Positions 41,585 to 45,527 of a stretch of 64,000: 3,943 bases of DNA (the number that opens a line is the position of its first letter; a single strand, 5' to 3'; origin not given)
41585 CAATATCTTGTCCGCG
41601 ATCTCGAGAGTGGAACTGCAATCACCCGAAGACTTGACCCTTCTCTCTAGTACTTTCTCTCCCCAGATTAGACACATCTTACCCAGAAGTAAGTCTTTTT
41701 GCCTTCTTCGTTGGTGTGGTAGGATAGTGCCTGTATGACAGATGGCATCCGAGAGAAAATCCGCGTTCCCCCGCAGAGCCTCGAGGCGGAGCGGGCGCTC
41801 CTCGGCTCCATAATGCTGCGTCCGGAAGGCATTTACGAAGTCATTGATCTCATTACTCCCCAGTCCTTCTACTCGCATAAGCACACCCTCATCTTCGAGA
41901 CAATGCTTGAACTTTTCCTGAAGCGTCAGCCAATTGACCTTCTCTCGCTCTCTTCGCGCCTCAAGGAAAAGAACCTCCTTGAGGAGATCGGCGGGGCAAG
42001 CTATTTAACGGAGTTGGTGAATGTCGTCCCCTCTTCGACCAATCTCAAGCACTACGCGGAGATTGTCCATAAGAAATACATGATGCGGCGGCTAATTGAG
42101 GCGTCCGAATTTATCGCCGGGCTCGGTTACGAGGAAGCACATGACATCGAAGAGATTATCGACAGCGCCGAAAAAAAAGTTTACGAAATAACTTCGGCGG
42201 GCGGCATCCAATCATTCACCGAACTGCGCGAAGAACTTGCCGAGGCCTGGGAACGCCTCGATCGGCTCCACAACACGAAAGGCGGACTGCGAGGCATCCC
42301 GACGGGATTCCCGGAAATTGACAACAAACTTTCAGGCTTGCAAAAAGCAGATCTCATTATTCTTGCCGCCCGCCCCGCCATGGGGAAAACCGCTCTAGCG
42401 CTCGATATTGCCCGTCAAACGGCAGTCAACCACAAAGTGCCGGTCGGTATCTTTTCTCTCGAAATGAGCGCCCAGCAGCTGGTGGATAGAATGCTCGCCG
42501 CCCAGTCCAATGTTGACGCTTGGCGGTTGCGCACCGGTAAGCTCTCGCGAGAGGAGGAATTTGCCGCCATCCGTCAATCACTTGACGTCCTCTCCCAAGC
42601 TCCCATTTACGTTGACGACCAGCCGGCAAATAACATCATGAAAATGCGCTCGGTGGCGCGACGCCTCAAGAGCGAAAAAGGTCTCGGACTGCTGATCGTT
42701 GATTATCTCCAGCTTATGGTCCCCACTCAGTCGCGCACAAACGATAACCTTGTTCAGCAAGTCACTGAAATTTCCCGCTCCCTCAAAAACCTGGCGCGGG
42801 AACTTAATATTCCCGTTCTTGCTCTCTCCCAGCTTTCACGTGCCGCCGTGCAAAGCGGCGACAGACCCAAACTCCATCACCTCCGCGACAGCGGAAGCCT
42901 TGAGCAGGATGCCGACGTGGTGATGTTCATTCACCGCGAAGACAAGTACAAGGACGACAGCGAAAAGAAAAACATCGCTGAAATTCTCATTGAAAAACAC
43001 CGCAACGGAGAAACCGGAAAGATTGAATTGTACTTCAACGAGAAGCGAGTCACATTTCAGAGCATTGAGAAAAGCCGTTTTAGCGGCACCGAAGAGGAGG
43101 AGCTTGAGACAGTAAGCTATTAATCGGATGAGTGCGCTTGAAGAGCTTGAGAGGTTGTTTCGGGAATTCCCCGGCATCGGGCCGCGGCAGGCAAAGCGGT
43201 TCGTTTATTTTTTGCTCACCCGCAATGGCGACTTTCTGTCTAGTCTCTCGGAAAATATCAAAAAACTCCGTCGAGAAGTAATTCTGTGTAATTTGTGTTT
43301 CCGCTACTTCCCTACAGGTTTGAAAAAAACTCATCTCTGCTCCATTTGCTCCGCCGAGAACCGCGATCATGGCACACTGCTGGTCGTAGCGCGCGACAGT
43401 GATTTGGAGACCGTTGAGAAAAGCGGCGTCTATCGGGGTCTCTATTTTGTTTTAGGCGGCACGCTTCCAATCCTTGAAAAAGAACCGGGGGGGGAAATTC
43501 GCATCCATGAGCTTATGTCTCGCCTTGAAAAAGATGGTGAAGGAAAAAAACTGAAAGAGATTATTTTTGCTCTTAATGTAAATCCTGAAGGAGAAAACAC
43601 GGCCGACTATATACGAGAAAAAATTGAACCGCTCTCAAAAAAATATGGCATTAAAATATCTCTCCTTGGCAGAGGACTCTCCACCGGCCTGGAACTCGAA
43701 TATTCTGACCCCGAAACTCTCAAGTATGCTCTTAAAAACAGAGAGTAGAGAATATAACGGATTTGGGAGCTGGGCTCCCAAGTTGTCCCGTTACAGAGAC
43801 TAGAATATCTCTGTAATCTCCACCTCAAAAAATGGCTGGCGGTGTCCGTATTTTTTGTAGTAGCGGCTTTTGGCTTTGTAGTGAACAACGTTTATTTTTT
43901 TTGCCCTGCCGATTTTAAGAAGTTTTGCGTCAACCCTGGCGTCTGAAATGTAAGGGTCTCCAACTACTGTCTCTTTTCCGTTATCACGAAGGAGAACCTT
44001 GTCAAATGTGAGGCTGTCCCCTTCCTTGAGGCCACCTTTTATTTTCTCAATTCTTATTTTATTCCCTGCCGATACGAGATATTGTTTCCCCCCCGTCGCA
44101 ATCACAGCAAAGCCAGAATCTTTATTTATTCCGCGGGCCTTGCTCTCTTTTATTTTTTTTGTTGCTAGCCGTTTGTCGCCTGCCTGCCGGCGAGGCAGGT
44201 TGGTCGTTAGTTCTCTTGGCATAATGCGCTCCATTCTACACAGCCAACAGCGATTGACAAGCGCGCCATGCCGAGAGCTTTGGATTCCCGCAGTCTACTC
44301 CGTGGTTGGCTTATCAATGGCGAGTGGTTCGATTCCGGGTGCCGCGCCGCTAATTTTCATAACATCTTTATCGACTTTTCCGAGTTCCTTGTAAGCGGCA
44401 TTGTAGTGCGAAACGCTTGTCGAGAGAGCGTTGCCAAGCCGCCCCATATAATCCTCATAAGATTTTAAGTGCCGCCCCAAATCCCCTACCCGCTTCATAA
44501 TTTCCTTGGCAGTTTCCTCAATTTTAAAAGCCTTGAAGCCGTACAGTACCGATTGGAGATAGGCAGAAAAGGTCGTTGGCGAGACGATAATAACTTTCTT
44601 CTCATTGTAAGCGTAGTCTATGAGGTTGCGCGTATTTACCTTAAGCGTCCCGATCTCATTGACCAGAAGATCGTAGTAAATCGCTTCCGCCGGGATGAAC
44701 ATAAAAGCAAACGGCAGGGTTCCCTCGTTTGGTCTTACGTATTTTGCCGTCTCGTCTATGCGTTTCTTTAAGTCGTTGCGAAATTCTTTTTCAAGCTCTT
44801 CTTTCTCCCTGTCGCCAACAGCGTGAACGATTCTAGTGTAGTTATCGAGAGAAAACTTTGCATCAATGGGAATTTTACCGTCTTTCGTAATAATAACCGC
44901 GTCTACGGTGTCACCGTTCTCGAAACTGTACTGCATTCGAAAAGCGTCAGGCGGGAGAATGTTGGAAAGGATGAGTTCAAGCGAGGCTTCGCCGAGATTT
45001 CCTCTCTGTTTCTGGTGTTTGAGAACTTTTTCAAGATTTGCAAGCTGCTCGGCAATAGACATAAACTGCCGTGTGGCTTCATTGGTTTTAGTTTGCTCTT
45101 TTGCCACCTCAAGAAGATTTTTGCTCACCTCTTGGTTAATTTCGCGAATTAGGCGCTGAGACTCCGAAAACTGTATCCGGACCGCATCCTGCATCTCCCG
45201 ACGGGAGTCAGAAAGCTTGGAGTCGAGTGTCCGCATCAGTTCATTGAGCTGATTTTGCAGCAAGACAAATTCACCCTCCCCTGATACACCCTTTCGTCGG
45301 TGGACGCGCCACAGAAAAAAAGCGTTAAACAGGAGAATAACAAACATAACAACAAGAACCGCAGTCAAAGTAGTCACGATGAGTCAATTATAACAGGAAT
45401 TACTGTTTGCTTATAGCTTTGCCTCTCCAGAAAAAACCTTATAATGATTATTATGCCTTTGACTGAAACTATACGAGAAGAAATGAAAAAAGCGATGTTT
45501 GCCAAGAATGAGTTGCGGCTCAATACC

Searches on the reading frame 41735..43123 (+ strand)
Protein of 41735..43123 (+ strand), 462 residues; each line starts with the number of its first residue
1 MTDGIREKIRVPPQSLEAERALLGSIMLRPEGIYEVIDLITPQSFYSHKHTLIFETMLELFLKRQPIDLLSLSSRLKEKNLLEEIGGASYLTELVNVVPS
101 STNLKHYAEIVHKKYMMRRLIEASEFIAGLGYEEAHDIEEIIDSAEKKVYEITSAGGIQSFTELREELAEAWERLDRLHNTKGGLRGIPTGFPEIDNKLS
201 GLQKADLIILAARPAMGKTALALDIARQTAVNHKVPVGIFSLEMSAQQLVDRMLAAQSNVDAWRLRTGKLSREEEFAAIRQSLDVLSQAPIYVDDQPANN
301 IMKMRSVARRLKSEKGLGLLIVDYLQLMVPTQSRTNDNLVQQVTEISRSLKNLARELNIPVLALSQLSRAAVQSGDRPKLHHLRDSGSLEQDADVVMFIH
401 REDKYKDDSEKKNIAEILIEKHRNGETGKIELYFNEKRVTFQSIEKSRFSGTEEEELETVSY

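Call 62: search_protein_families(library=pfam, proteins=[window:41735-43123:+], max_evalue=0.0001)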
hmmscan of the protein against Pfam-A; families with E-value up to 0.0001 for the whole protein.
window:41735-43123:+ (462 aa): 4 families
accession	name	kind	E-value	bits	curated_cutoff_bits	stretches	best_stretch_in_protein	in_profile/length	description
PF03796.21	DnaB_C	-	6.8e-97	324.3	27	1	187-442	1-254/255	DnaB-like helicase C terminal domain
PF00772.26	DnaB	-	7e-35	119.6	23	1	12-112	2-102/103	DnaB-like helicase N terminal domain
PF13481.12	AAA_25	-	6.9e-12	45.8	27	1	200-368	27-191/195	AAA domain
PF06745.19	ATPase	-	9.2e-05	22.4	26.6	0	188-352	1-153/231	KaiC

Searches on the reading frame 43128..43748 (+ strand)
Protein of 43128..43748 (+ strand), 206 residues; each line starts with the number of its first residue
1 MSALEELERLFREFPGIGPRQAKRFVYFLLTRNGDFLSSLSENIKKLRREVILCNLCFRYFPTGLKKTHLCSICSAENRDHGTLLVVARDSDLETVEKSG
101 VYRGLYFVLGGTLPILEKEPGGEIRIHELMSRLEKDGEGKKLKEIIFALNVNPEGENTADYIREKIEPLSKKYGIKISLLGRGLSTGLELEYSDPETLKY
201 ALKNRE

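Call 63: search_protein_families(library=pfam, proteins=[window:43128-43748:+], max_evalue=0.0001)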
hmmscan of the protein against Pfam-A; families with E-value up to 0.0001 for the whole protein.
window:43128-43748:+ (206 aa): 4 families
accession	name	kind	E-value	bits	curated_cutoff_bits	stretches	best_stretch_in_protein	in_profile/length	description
PF13662.12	Toprim_4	-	2.4e-11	44.1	25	1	83-178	2-82/85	Toprim domain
PF01751.28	Toprim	-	4.9e-07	30.3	23.1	1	84-178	2-94/96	Toprim domain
PF21176.3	RecR_HhH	-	3.6e-06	27.1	27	1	5-45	2-42/45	RecR, helix-hairpin-helix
PF21175.2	RecR_C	-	1.2e-05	25.1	22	1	183-205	1-23/24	RecR, C-terminal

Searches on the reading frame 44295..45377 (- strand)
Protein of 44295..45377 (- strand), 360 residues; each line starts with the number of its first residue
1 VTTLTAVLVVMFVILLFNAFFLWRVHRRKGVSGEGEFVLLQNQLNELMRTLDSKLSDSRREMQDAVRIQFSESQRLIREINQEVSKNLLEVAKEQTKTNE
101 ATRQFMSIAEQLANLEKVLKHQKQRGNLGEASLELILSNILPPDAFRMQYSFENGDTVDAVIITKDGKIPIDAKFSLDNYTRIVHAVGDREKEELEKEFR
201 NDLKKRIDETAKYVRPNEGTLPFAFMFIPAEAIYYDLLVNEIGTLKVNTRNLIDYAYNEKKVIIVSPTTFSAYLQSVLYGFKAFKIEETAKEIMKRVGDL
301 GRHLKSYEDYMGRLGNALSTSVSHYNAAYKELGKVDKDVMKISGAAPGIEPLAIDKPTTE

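Call 63: search_protein_families(library=pfam, proteins=[window:44295-45377:-], max_evalue=0.0001)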
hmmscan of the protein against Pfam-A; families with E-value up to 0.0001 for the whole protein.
window:44295-45377:- (360 aa): 1 family
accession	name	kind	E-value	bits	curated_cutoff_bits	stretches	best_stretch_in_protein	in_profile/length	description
PF02646.22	RmuC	-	6.3e-52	176.9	26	1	61-334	5-273/291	RmuC family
